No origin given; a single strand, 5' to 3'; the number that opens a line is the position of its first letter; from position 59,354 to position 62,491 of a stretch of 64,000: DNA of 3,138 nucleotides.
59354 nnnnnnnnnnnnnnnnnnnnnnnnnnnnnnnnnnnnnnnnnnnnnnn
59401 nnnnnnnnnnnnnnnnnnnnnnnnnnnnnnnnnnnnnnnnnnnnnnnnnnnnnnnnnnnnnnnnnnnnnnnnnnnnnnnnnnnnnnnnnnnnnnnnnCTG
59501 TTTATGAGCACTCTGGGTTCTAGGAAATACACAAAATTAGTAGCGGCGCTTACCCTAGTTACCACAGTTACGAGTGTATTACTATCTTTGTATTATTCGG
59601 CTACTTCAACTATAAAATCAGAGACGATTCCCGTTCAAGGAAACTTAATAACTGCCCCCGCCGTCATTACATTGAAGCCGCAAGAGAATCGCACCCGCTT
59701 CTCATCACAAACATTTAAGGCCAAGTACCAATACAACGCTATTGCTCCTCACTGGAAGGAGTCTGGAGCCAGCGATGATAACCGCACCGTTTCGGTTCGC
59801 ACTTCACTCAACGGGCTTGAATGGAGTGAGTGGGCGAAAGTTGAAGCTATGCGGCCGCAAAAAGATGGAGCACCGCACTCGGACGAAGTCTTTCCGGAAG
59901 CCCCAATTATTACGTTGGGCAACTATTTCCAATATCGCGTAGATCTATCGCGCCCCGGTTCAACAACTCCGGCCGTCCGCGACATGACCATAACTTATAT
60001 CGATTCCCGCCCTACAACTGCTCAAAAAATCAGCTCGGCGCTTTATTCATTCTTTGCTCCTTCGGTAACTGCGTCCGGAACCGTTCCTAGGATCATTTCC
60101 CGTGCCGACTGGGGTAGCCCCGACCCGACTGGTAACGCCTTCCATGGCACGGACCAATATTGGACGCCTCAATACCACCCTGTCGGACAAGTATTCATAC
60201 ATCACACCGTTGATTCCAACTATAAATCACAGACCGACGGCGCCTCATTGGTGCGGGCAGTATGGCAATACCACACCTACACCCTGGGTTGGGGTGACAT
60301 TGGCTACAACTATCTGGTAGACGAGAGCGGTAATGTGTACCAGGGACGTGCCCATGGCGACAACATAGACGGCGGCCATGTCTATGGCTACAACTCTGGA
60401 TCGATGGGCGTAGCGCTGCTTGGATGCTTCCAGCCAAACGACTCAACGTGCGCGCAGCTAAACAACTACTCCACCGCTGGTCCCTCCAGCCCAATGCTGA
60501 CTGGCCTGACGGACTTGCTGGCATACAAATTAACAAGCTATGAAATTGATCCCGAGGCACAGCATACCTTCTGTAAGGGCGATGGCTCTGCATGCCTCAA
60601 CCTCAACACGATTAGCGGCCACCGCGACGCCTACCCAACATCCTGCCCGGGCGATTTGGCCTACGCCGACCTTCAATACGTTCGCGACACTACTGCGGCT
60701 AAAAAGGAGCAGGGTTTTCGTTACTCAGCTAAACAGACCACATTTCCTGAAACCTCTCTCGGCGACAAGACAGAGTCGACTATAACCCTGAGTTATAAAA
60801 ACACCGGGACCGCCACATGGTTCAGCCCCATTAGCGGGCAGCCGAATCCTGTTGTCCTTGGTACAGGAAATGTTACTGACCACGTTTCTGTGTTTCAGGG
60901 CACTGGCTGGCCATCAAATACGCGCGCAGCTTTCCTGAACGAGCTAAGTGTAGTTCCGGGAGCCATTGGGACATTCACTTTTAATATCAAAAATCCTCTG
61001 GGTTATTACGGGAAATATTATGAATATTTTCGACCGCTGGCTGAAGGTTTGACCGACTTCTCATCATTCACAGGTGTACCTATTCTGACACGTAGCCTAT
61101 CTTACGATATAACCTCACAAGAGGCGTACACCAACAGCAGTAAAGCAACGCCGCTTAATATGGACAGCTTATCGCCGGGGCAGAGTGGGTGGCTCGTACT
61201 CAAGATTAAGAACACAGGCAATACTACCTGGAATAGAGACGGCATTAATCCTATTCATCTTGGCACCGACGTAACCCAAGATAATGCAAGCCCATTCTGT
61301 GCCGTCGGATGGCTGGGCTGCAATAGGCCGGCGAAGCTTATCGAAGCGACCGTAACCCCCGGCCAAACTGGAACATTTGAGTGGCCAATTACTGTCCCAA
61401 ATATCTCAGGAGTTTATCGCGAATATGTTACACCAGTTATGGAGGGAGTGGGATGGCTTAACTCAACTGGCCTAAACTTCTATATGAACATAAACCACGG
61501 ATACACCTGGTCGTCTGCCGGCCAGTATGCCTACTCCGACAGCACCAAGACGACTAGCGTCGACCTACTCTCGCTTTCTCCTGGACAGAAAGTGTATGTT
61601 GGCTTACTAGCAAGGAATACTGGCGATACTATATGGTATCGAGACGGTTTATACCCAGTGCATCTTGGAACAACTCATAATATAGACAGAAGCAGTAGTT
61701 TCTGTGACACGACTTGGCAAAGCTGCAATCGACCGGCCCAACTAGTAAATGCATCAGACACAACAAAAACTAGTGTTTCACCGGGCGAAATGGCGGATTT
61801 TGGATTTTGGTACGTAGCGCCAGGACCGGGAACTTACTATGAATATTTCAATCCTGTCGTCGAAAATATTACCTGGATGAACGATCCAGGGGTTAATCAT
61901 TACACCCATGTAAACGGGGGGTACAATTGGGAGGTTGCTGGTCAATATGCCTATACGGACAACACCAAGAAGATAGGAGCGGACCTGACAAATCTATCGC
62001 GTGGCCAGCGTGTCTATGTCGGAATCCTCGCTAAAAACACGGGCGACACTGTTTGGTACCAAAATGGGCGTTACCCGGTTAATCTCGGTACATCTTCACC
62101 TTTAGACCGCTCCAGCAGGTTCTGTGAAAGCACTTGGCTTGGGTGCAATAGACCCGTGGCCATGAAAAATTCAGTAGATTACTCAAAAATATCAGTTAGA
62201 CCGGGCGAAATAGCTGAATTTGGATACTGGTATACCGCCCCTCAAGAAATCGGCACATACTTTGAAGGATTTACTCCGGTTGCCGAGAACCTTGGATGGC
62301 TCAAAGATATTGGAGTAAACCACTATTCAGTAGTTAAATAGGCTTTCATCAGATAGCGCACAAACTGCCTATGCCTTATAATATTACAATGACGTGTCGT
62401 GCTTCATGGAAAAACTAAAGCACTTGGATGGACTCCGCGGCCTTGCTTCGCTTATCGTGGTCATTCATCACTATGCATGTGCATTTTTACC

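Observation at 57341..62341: Two adjacent paralogous envelope proteins (one carrying a peptidoglycan amidase) share a novel ~110-aa tandem repeat with a conserved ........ motif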

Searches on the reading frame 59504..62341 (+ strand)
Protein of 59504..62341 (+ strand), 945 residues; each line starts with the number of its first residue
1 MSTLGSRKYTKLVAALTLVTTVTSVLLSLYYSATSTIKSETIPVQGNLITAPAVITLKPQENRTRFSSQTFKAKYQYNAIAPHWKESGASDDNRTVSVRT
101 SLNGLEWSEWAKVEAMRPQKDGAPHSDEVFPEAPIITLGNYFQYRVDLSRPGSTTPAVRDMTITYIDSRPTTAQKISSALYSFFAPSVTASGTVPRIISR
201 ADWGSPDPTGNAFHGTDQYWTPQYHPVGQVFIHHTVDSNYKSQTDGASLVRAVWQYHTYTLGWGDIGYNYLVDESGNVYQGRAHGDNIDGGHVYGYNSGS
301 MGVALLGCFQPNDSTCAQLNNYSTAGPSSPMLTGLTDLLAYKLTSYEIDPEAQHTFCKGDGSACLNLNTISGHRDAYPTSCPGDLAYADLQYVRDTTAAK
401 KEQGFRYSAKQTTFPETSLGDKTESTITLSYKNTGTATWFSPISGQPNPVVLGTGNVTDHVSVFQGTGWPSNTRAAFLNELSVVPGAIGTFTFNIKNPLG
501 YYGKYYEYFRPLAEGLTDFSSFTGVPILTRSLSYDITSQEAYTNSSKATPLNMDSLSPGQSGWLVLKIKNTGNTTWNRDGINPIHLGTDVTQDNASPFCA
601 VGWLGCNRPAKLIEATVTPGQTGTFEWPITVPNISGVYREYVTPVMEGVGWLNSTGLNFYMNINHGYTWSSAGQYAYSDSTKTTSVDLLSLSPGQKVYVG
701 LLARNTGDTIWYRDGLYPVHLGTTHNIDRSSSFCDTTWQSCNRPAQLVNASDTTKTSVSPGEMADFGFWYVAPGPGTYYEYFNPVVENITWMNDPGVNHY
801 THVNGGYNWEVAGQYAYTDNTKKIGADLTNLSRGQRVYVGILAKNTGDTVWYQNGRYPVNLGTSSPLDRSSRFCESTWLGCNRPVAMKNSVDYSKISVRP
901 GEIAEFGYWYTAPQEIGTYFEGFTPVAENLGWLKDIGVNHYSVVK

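Call 3: search_protein_families(library=pfam, proteins=[window:59504-62341:+], max_evalue=0.1)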
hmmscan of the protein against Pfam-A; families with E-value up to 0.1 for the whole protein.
window:59504-62341:+ (945 aa): 2 families
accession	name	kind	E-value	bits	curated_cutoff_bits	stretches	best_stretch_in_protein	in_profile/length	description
PF01510.30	Amidase_2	-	1.5e-15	58.1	26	1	224-384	2-131/131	N-acetylmuramoyl-L-alanine amidase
PF16158.11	N_BRCA1_IG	-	1.3e-09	39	28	1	558-641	10-87/108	Ig-like domain from next to BRCA1 gene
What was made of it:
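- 60065..60676 (+): P2 N-acetylmuramoyl-L-alanine amidase domain (Amidase_2/PGRP type, aa ~188-391). The Zn-ligand motifs IHHT (232-235), GHRD (372-375) and CPG (381-383) are intact. PF01510 58.1 bits (call 3).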

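Call 4: search_protein_families(library=ncbifam, proteins=[window:59504-62341:+], max_evalue=0.1)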
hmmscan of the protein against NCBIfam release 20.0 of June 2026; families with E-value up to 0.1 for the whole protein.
window:59504-62341:+ (945 aa): 1 family
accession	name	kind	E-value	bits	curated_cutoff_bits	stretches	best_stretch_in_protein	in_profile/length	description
NF033406.1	blaMCA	exception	0.011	14.7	750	0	684-791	86-188/390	MCA family class C beta-lactamase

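Call 13: find_related_loci(query=window:59504-62341:+, collection=genome_contigs, flank=10000)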
Query window:59504-62341:+ (945 aa) in genome_contigs; peptide patterns used: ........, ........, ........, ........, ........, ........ (x = any residue, [..] = any of these).
25 stretches matched a pattern; 2 encode a relative of the query (tblastn E <= 1e-3); 2 distinct loci.
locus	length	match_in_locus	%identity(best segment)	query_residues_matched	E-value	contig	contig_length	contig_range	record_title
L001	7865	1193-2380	36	420-945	1e-69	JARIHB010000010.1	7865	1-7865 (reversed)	MAG: Candidatus Saccharibacteria bacterium isolate CullarsAll.DT.04 k141_2422, whole genome shotgun sequence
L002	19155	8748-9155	39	399-936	1e-18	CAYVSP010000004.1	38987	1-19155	MAG TPA_asm: uncultured Candidatus Saccharibacteria bacterium isolate SRP200132_co1_486 genome assembly, contig: NODE_17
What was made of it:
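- Tried and rejected: Source genome (call 13): find_related_loci in genome_contigs with P2 returned only two distant Saccharibacteria loci.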

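Call 60: find_homologous_proteins(query=window:59504-62341:+, max_evalue=1e-10)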
Query window:59504-62341:+ (945 aa): 271 proteins with E <= 1e-10 among 8000 candidates; the best 120 are listed.
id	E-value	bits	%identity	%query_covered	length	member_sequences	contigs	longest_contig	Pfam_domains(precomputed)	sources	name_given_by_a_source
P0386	0.0e+0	2102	100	94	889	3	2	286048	PF01510.31,PF16158.12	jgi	-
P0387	0.0e+0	1482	68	99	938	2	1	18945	PF01510.31,PF16158.12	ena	-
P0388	0.0e+0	1124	53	98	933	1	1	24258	PF01510.31,PF16158.12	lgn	-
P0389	0.0e+0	1111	53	100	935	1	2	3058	PF01510.31,PF16158.12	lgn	-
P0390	0.0e+0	1095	52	99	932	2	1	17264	PF01510.31,PF16158.12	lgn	-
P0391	0.0e+0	1080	51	99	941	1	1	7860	PF01510.31,PF16158.12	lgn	-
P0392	0.0e+0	1071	52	98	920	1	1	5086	PF01510.31,PF16158.12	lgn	-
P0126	0.0e+0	1052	50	99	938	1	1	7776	PF01510.31,PF16158.12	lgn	-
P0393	0.0e+0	1050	51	96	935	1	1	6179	PF01510.31,PF16158.12,PF16656.12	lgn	-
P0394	0.0e+0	1045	50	99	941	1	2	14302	PF01510.31,PF16158.12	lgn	-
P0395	0.0e+0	1042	50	99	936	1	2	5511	PF01510.31,PF16158.12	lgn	-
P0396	0.0e+0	1036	50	98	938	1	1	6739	PF01510.31,PF16158.12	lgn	-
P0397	0.0e+0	1033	50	99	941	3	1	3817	PF01510.31,PF16158.12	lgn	-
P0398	1.0e-255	870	50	84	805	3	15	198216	PF01510.31,PF16158.12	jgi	jgi:hypothetical protein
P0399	1.4e-235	803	45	98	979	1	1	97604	PF01510.31,PF16158.12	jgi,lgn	jgi:hypothetical protein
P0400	2.8e-233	796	44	99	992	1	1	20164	PF01510.31,PF16158.12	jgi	jgi:hypothetical protein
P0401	5.6e-217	742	44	93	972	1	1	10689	PF01510.31,PF16158.12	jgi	-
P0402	1.9e-198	680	41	98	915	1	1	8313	PF01510.31,PF16158.12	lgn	-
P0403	6.0e-194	665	61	50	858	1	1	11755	PF01510.31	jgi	jgi:hypothetical protein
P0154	2.6e-191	657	40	99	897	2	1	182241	PF01510.31,PF16158.12,PF10633.16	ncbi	-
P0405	7.3e-177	609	39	96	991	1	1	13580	PF01510.31,PF16158.12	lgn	-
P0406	1.9e-174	601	38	96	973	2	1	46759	PF01510.31,PF16158.12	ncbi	-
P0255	1.2e-173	598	39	95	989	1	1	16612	PF01510.31,PF16158.12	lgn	-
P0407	5.5e-158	546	37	98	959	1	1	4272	PF01510.31,PF16158.12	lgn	-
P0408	2.3e-153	531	40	79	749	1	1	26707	PF01510.31,PF16158.12,PF10633.16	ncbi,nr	ncbi:MAG TPA: N-acetylmuramoyl-L-alanine amidase, partial [Candidatus Saccharimonadales bacterium]|n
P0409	1.5e-142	495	42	69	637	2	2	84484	PF01510.31,PF16158.12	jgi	jgi:hypothetical protein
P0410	3.8e-138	481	47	50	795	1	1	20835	PF01510.31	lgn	-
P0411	1.4e-137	479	46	54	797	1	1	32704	PF01510.31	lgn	-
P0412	2.1e-137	478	40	70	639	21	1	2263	PF01510.31,PF16158.12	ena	-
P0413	1.4e-136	476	45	55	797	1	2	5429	PF01510.31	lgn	-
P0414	5.4e-136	474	47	50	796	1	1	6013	PF01510.31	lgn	-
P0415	3.5e-135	471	44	55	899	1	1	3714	PF01510.31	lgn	-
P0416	1.6e-134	469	44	55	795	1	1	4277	PF01510.31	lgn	-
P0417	2.1e-132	462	45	55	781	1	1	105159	PF01510.31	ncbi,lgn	-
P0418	3.0e-132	461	46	50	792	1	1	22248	PF01510.31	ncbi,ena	-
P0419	7.5e-130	453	43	55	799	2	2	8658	PF01510.31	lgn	-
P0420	6.8e-129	450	43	54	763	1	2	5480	PF01510.31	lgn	-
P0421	1.1e-127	446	46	52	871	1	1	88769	PF01839.30,PF13517.13,PF01510.31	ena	-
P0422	8.4e-126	440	45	48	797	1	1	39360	PF01510.31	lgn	-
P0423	1.1e-125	440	40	56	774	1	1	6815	PF01510.31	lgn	-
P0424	1.3e-125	439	42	56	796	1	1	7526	PF01510.31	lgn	-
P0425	7.9e-125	437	44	54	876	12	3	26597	PF01839.30,PF13517.13,PF01510.31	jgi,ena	-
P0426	1.2e-124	436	47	48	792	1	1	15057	PF01510.31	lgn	-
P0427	2.3e-124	435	45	50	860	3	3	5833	PF01510.31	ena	-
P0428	2.7e-124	435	44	51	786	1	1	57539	PF01510.31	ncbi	ncbi:MAG: N-acetylmuramoyl-L-alanine amidase [Candidatus Saccharimonadales bacterium]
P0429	1.7e-123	432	35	66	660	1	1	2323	PF01510.31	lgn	-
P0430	8.9e-123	430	46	47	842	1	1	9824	PF01839.30,PF13517.13,PF01510.31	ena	-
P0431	1.4e-122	429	31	81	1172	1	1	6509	PF08486.16,PF01510.31,PF16158.12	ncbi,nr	ncbi:hypothetical protein HGB13_02655 [bacterium]|nr:hypothetical protein [bacterium]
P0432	4.5e-122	428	43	55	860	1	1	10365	PF01510.31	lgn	-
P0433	4.7e-122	428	44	50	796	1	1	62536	PF01510.31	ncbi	-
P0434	2.1e-119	419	32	79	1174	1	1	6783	PF08486.16,PF01510.31,PF16158.12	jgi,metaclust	metaclust:\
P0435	1.3e-117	413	38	66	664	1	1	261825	PF01510.31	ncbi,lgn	-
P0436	1.7e-103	366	35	82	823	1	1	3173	PF01510.31,PF16158.12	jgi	-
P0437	5.9e-102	361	31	69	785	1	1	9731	PF01510.31,PF16158.12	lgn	-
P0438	2.1e-100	356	32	70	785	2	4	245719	PF01510.31,PF16158.12,PF01453.31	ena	-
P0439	7.0e-98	348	47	37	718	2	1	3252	PF01839.30,PF13517.13,PF01510.31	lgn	-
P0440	3.6e-95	339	46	37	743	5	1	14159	PF01510.31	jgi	-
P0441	6.2e-83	298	49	33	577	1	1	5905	PF01510.31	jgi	jgi:hypothetical protein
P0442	8.8e-81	291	31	70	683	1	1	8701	PF01510.31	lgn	-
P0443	5.4e-80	288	32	70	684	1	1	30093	PF01510.31,PF16158.12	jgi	-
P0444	1.1e-77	281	32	69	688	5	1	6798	PF01510.31,PF16158.12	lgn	-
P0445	2.9e-76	276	32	59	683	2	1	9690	PF01510.31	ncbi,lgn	-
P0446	2.6e-70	256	30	79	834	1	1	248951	PF01510.31,PF16158.12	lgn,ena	-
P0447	1.2e-69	254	27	98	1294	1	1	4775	PF06280.19,PF08486.16,PF01510.31,PF07705.18,PF16158.12,PF22544.3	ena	-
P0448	5.5e-66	242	29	84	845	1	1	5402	PF01510.31,PF16158.12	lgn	-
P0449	5.5e-64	235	30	66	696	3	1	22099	PF01510.31,PF16158.12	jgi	jgi:hypothetical protein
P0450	1.8e-63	234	26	93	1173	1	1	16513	PF08486.16,PF01510.31,PF16158.12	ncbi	-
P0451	5.0e-56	209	28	77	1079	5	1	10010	PF08486.16,PF01510.31,PF16158.12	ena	-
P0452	8.8e-55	205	28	94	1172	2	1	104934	PF08486.16,PF16116.11,PF01510.31,PF16158.12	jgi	jgi:peptidoglycan hydrolase-like amidase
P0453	6.5e-53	199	26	71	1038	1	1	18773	PF08486.16,PF01510.31,PF07705.18,PF16158.12,PF27503.1,PF10633.16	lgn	-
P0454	1.4e-51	194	32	63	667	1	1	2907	PF01510.31,PF16158.12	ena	-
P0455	2.3e-51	194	31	63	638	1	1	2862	PF01510.31,PF16158.12,PF27503.1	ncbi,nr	ncbi:MAG: N-acetylmuramoyl-L-alanine amidase [Dehalococcoidia bacterium]|nr:N-acetylmuramoyl-L-alani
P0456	8.8e-51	192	34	45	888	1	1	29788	PF20773.6,PF01510.31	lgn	-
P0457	1.3e-48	184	31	45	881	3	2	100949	PF20773.6,PF01510.31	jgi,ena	-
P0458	3.1e-48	183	33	43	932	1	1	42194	PF20773.6,PF01510.31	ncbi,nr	ncbi:MAG: N-acetylmuramoyl-L-alanine amidase [Anaerolineae bacterium]|nr:N-acetylmuramoyl-L-alanine 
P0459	4.6e-48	183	33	45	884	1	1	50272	PF20773.6,PF01510.31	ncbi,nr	ncbi:MAG: N-acetylmuramoyl-L-alanine amidase [Anaerolineae bacterium]|nr:N-acetylmuramoyl-L-alanine 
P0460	5.5e-48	182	32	41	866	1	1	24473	PF20773.6,PF01510.31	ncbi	-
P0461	5.8e-48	182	30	63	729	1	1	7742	PF01510.31,PF16158.12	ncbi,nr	ncbi:MAG: N-acetylmuramoyl-L-alanine amidase [Chloroflexi bacterium]|nr:N-acetylmuramoyl-L-alanine a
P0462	2.8e-47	180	33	42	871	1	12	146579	PF01510.31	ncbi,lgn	-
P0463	2.9e-47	180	36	37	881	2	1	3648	PF17957.8,PF18986.6,PF07100.17,PF01510.31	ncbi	-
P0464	9.6e-46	175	33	42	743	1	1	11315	PF01510.31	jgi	jgi:hypothetical protein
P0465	1.8e-45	174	33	42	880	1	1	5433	PF20773.6,PF01510.31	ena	-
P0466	2.0e-44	171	25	82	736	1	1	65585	PF01510.31,PF16158.12,PF27503.1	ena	-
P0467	2.1e-43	167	32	42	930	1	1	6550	PF01510.31,PF13620.13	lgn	-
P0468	3.8e-43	166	33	41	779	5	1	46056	PF01510.31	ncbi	-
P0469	6.9e-43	165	29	41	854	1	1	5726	PF20773.6,PF01510.31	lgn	-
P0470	1.2e-42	165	34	35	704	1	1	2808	PF01510.31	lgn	-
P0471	2.2e-42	164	36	35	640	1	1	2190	PF01510.31,PF00041.28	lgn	-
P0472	3.4e-42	163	33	42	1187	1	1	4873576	PF01510.31,PF13620.13,PF17128.11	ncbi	ncbi:MAG: DUF5107 domain-containing protein, partial [Anaerolineae bacterium]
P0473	4.0e-42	163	28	61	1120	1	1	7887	PF08486.16,PF01510.31,PF16158.12,PF27503.1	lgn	-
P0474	1.3e-41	161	32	42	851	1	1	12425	PF20773.6,PF01510.31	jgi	jgi:hypothetical protein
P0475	4.2e-41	160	32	36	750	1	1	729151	PF25275.2,PF01510.31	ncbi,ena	-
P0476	8.3e-41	159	32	40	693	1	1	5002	PF01510.31,PF16158.12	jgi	jgi:hypothetical protein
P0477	1.3e-40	158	27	78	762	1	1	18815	PF01510.31,PF16158.12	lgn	-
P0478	1.5e-40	158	31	45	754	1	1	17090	PF01510.31,PF00041.28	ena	-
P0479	1.9e-40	157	32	38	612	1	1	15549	PF01510.31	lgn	-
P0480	5.8e-40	156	25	65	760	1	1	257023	PF01510.31,PF16158.12,PF27503.1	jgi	jgi:hypothetical protein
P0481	6.0e-40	156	31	51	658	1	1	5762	PF01510.31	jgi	-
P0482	7.2e-40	156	33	37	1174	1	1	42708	PF08310.18,PF08486.16,PF01510.31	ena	-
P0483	1.4e-39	155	31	45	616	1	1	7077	PF01510.31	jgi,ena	-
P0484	2.9e-39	153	32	37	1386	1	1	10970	PF08486.16,PF01510.31,PF07705.18,PF12505.15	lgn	-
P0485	8.3e-39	152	35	34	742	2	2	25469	PF01510.31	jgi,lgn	jgi:uncharacterized protein (TIGR03437 family)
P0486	1.0e-38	152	31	42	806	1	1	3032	PF01510.31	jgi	-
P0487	3.8e-38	150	34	37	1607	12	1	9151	PF00801.27,PF01510.31,PF27503.1,PF08329.17,PF19077.7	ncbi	ncbi:MAG: N-acetylmuramoyl-L-alanine amidase, partial [Thermoleophilia bacterium]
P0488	4.0e-38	150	32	39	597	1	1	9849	PF01510.31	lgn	-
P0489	4.2e-38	150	29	48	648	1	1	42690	PF01510.31,PF16158.12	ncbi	ncbi:peptidoglycan recognition family protein [Patescibacteria group bacterium]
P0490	5.8e-38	149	29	45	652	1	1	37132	PF01510.31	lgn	-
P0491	6.7e-38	149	32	37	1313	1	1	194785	PF01510.31,PF18998.7,PF05345.19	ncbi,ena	-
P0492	1.1e-37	148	33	37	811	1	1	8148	PF01510.31,PF19077.7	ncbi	-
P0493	1.1e-37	148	23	75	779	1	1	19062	PF01510.31,PF16158.12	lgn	-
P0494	1.3e-37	148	31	42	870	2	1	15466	PF25275.2,PF01510.31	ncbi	-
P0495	1.3e-37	148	31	41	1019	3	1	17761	PF08310.18,PF13585.13,PF18962.8,PF01510.31,PF13860.13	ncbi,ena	-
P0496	1.5e-37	148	31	42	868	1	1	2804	PF20773.6,PF01510.31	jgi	jgi:hypothetical protein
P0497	2.1e-37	147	31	37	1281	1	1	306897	PF08486.16,PF01510.31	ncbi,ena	-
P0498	1.3e-36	145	29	51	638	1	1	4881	PF01510.31,PF16158.12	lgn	-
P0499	2.5e-36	144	33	38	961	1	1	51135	PF25059.2,PF25275.2,PF01510.31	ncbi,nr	ncbi:MAG: N-acetylmuramoyl-L-alanine amidase [Ardenticatenaceae bacterium]|nr:N-acetylmuramoyl-L-ala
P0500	3.7e-36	143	34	41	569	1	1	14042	PF01510.31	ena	-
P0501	5.9e-36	143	29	49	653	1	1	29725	PF01510.31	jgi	-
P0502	5.9e-36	143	29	45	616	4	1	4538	PF01510.31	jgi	jgi:uncharacterized protein (TIGR03437 family)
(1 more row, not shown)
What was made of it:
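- SpoIID + Amidase_2 + FW triple fusions exist (call 60). Close amidase homologues carry FG-GAP/VCBS or other modules in place of the FW array (call 60). In close homologues they are exchanged for other known binding-type modules (call 60).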

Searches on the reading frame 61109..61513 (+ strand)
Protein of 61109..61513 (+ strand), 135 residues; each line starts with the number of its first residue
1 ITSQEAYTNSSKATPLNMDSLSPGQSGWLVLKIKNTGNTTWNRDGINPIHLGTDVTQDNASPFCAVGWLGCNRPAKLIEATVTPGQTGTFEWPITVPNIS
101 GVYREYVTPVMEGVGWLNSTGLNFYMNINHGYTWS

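Call 7: search_protein_families(library=pfam, proteins=[window:61109-61513:+], max_evalue=10)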
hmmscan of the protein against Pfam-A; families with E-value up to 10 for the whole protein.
seq(135 aa): 1 family
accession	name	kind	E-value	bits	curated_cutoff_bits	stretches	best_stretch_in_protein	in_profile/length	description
PF16158.11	N_BRCA1_IG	-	0.0012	19.8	28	1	22-106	9-87/108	Ig-like domain from next to BRCA1 gene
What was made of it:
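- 61109..61513 (+): P2 FW repeat 2 (aa 536-670). PF16158 19.8 bits (call 7).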

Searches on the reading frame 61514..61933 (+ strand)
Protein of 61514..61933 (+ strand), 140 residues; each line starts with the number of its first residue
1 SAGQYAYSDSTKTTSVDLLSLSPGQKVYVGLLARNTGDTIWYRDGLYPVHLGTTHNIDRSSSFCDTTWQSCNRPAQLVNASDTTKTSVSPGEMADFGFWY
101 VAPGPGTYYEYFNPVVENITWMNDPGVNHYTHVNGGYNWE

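Call 7: search_protein_families(library=pfam, proteins=[window:61514-61933:+], max_evalue=10)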
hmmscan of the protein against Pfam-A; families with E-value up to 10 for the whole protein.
seq(140 aa): 1 family
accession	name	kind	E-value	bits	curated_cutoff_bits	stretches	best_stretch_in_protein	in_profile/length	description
PF16158.11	N_BRCA1_IG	-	0.088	13.8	28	1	19-113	6-89/108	Ig-like domain from next to BRCA1 gene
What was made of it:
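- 61514..61933 (+): P2 FW repeat 3 (aa 671-810). PF16158 13.8 bits (call 7).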

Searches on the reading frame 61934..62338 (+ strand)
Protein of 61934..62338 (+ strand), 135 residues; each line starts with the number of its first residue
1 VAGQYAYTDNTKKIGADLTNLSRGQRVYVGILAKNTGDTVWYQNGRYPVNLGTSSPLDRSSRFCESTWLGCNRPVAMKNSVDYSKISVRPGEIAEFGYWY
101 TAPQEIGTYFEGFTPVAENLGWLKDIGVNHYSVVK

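Call 7: search_protein_families(library=pfam, proteins=[window:61934-62338:+], max_evalue=10)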
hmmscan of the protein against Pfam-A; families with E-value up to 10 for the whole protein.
seq(135 aa): 1 family
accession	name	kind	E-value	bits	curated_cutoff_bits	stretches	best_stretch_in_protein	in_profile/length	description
PF16158.11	N_BRCA1_IG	-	0.046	14.7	28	1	24-113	11-88/108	Ig-like domain from next to BRCA1 gene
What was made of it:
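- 61934..62338 (+): P2 FW repeat 4 (aa 811-945). PF16158 14.7 bits (call 7).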
